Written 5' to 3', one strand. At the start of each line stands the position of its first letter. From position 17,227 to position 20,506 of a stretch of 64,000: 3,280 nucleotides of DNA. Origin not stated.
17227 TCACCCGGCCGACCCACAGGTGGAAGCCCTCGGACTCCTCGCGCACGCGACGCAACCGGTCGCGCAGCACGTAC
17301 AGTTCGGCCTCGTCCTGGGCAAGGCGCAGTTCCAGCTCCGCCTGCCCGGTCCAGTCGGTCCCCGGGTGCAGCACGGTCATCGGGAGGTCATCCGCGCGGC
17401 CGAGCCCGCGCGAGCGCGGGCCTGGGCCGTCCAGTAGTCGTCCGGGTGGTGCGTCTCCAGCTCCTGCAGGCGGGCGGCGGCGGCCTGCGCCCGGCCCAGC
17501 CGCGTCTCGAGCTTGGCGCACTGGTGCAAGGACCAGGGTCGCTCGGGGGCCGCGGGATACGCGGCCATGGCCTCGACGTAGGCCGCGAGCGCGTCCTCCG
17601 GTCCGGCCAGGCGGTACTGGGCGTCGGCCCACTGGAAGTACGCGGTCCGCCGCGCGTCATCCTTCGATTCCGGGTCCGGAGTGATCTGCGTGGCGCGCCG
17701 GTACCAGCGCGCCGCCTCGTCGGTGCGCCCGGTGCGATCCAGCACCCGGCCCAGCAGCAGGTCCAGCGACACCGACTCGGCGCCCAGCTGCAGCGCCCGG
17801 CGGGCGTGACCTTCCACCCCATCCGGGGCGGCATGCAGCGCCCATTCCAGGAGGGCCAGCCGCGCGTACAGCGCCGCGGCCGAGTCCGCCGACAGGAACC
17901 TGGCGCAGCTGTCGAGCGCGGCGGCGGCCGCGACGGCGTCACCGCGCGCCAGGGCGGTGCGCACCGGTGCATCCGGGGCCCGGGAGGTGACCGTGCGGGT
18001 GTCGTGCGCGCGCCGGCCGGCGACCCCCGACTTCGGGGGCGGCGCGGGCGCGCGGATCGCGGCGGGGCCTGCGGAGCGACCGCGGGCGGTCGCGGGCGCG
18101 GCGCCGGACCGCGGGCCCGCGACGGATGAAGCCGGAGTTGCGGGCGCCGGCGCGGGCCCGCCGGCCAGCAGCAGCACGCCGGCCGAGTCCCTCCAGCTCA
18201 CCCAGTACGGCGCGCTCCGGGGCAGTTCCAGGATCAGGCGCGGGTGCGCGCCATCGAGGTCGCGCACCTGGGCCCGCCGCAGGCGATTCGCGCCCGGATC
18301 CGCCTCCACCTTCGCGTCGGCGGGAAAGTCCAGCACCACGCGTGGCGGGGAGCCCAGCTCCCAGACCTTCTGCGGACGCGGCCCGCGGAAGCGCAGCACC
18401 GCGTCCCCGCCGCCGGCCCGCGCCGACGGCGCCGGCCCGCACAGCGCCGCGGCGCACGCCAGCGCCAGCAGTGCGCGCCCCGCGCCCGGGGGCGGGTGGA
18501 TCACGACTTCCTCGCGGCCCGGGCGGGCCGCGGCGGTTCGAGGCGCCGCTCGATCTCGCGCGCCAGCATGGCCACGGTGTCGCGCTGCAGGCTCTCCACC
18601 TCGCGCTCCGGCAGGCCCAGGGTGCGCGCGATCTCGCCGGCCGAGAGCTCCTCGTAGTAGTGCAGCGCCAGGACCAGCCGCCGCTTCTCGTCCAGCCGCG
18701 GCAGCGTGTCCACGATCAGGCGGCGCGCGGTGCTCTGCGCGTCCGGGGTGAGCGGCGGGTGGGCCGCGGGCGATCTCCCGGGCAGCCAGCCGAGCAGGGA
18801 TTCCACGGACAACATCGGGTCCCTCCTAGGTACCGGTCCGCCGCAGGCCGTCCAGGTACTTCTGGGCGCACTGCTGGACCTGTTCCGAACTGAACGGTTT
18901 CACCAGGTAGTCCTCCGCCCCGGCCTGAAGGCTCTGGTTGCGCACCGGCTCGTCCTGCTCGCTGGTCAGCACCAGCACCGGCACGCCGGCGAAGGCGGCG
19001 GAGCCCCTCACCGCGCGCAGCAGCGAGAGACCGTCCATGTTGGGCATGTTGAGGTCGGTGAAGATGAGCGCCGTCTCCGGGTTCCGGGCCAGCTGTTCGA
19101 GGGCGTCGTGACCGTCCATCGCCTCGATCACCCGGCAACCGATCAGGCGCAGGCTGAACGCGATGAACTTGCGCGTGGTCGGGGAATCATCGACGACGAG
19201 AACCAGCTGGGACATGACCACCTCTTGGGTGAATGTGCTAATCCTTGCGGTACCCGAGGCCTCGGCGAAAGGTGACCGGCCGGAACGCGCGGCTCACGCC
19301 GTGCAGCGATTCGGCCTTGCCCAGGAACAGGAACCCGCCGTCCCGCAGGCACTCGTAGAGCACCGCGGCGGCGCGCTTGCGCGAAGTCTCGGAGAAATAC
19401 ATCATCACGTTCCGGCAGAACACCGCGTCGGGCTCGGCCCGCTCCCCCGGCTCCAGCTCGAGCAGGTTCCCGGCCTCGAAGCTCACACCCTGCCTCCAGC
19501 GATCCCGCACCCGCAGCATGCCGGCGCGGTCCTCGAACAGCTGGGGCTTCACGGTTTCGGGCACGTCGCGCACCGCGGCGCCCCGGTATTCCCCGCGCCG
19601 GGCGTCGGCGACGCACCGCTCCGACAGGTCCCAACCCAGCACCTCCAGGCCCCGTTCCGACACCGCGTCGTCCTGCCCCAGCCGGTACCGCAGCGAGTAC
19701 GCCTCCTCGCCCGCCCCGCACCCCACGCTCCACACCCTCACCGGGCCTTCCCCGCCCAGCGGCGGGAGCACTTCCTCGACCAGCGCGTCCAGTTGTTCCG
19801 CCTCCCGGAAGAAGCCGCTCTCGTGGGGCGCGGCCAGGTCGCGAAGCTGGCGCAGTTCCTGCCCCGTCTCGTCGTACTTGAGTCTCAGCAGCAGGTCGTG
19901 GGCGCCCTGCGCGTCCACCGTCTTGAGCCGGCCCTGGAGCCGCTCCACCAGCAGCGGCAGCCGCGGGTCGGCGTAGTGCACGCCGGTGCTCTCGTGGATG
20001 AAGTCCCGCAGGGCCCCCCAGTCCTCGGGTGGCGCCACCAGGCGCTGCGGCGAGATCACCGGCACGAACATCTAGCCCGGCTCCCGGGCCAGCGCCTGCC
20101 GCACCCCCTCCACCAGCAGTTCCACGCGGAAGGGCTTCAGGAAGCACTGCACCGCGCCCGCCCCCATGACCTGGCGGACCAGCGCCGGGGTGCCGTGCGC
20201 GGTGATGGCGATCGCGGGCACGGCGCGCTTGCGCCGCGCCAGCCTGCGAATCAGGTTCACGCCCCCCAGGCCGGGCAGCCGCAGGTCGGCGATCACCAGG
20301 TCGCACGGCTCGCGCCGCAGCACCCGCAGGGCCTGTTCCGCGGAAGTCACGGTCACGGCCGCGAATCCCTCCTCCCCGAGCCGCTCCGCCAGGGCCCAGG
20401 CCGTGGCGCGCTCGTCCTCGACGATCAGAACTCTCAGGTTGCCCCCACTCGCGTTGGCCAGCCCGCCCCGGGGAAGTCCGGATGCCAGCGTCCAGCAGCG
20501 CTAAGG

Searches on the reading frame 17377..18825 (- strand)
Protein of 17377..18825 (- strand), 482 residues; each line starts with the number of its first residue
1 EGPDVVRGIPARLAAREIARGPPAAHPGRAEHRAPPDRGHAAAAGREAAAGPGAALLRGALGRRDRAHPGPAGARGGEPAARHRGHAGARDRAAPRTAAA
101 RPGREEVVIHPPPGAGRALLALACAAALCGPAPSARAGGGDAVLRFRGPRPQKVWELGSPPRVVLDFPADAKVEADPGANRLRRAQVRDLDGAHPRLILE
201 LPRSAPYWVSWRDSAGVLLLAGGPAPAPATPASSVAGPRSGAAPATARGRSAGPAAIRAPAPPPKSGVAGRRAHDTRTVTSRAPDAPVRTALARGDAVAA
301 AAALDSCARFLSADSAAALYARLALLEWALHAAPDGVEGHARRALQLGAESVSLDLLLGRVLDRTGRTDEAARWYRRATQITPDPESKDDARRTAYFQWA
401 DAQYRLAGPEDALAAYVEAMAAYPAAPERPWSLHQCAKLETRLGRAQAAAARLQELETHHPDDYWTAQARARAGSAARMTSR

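Call 17: search_protein_families(library=pfam, proteins=[window:17377-18825:-], max_evalue=0.001)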
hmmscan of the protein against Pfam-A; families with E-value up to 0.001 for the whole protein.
window:17377-18825:- (482 aa): 4 families
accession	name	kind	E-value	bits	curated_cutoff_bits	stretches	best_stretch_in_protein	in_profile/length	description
PF07719.23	TPR_2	-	1.9e-06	28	27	0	357-384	6-33/34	Tetratricopeptide repeat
PF14559.12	TPR_19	-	0.0002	22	25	0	341-386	14-60/68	Tetratricopeptide repeat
PF13432.12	TPR_16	-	0.00029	21.7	32.7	1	341-384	20-63/65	Tetratricopeptide repeat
PF13176.12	TPR_7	-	0.00052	20.3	27.9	1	356-388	3-35/36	Tetratricopeptide repeat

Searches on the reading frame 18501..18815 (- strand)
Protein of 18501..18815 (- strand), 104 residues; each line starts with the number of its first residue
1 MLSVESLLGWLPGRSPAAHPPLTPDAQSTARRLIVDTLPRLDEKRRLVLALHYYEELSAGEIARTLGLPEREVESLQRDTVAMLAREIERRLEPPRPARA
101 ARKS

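Call 64: search_protein_families(library=pfam, proteins=[window:18501-18815:-], max_evalue=0.01)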
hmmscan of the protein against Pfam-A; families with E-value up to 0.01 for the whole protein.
window:18501-18815:- (104 aa): 4 families
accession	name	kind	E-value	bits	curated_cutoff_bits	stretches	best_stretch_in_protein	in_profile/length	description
PF08281.18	Sigma70_r4_2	-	8e-10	38.7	25.7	1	32-75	2-45/54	Sigma-70, region 4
PF04545.22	Sigma70_r4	-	8.2e-09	35.3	24.1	1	38-82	2-46/50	Sigma-70, region 4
PF12840.13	HTH_20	-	0.00019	21.8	27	1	45-72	7-34/51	Helix-turn-helix domain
PF21476.4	PF0610-like_N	-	0.0012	19.5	33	1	46-73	5-31/50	PF0610-like, N-terminal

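Call 77: search_solved_structures(query=window:18501-18815:-, max_evalue=1, show_alignments=2)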
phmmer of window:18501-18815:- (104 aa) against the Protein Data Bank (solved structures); distinct sequences matched with E-value up to 1: 17.
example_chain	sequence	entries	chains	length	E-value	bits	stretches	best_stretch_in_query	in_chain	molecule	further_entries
6pfv_A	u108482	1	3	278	5e-06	30.2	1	17-85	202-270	RNA polymerase sigma factor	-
9wsf_A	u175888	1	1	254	6.2e-06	29.9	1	31-85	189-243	RNA polymerase sigma factor FliA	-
9wsm_F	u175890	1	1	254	6.4e-06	29.8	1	31-85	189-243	RNA polymerase sigma factor FliA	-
6pfj_A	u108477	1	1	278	1.4e-05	28.7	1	17-85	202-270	RNA polymerase sigma factor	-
7lq4_A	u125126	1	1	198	0.00012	25.8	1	30-85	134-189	WhiG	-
6pmi_F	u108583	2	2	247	0.00027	24.6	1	21-93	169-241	RNA polymerase sigma factor FliA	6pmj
3hug_A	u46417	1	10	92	0.0011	22.7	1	22-81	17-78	RNA polymerase sigma factor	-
4cxf_A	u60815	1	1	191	0.0022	21.7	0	58-100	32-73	RNA POLYMERASE SIGMA FACTOR CNRH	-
6dv9_F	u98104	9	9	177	0.0026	21.5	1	22-81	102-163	ECF RNA polymerase sigma factor SigL | RNA polymerase sigma factor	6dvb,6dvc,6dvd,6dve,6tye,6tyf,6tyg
1l0o_C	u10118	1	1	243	0.0082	19.9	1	36-79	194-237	sigma factor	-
6dxo_A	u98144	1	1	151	0.015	19.1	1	27-87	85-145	RNA polymerase ECF-subfamily sigma factor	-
8jzt_A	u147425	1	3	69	0.019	18.7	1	31-88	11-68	RNA polymerase sigma factor SigF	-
1rp3_A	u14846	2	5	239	0.075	16.8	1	34-81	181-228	RNA polymerase sigma factor SIGMA-28 (FliA) | RNA polymerase sigma factor FliA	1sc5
8x6g_H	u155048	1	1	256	0.076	16.8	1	29-84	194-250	RNA polymerase sigma factor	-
6jhe_A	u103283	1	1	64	0.13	16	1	36-75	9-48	ECF RNA polymerase sigma factor SigW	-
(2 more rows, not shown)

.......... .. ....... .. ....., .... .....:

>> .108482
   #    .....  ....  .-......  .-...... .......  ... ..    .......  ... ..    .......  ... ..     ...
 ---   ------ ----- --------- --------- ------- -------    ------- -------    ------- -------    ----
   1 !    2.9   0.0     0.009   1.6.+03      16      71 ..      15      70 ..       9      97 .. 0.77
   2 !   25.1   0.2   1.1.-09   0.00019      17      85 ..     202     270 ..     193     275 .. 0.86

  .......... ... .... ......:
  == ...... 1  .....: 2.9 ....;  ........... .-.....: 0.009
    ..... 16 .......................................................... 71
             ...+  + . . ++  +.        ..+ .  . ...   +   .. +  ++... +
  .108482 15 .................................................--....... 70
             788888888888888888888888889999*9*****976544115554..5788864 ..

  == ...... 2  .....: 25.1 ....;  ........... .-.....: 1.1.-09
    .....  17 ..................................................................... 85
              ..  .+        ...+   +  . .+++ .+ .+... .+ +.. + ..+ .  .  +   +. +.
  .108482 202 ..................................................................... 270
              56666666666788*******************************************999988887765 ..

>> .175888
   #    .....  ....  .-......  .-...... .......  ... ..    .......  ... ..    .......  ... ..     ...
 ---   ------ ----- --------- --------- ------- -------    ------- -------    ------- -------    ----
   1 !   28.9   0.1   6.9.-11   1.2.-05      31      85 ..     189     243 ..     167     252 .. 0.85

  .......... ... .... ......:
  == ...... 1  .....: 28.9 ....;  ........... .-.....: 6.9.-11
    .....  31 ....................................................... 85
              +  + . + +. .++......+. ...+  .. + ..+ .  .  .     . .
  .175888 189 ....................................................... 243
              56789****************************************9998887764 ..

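Call 78: search_protein_families(library=ncbifam, proteins=[window:18501-18815:-], max_evalue=0.001)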
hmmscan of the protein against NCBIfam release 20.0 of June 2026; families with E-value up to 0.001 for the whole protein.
window:18501-18815:- (104 aa): 23 families
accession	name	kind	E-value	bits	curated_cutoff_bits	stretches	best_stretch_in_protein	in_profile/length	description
TIGR02983.1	SigE-fam_strep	subfamily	1.9e-09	37.6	141.55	1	15-90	86-160/162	SigE family RNA polymerase sigma factor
TIGR02937.1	sigma70-ECF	superfamily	8.9e-09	35.2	42.9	1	28-87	105-164/165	sigma-70 family RNA polymerase sigma factor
TIGR02479.1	FliA_WhiG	subfamily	4e-08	33.3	189.6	1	21-85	156-220/224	FliA/WhiG family RNA polymerase sigma factor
NF009172.0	PRK12519.1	subfamily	4.2e-08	33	222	1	17-87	118-188/194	RNA polymerase sigma factor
NF005413.0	PRK06986.1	subfamily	8.5e-07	29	201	1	28-88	176-236/241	RNA polymerase sigma factor FliA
NF004935.0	PRK06288.1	equivalog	1.6e-06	28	343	1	21-84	195-258/270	RNA polymerase sigma factor WhiG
TIGR02952.1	Sig70_famx2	equivalog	1.9e-06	27.9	206.45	1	29-87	111-169/170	ECF subfamily RNA polymerase sigma factor, BldN family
NF004572.0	PRK05911.1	equivalog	2.2e-06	27.2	378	1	31-78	196-243/257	RNA polymerase sigma factor sigma-28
NF008888.0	PRK11922.1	equivalog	5.6e-06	26.1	204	1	24-94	132-202/231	RNA polymerase sigma factor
TIGR02985.1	Sig70_bacteroi1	subfamily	6.5e-06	26.5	126.4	1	29-85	103-159/162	RNA polymerase sigma-70 factor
NF004113.0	PRK05602.1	equivalog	1.1e-05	25.2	208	1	26-84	139-197/211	RNA polymerase sigma factor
TIGR02984.1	Sig-70_plancto1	subfamily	1.7e-05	24.5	183.75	1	23-77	123-177/189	RNA polymerase sigma-70 factor, Planctomycetaceae-specific subfamily 1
TIGR02980.1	SigBFG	subfamily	2.5e-05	24.1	234.35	1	29-88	167-226/227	SigB/SigF/SigG family RNA polymerase sigma factor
NF007227.0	PRK09645.1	subfamily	2.8e-05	24.1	202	1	29-87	111-169/177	sigma-70 family RNA polymerase sigma factor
NF007216.0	PRK09638.1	equivalog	5.2e-05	23.1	194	1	33-90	119-176/180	RNA polymerase sigma factor SigY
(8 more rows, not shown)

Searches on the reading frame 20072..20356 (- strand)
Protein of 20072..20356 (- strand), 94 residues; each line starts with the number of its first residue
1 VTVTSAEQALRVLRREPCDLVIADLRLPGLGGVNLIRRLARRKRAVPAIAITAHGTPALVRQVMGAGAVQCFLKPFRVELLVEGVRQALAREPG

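Call 3: search_protein_families(library=pfam, proteins=[window:20072-20356:-], max_evalue=0.01)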
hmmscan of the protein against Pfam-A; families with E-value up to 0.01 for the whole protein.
window:20072-20356:- (94 aa): 1 family
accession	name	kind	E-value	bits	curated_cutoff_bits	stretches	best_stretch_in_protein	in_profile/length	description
PF00072.30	Response_reg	-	7.2e-19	68.4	30.2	1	2-85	27-110/111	Response regulator receiver domain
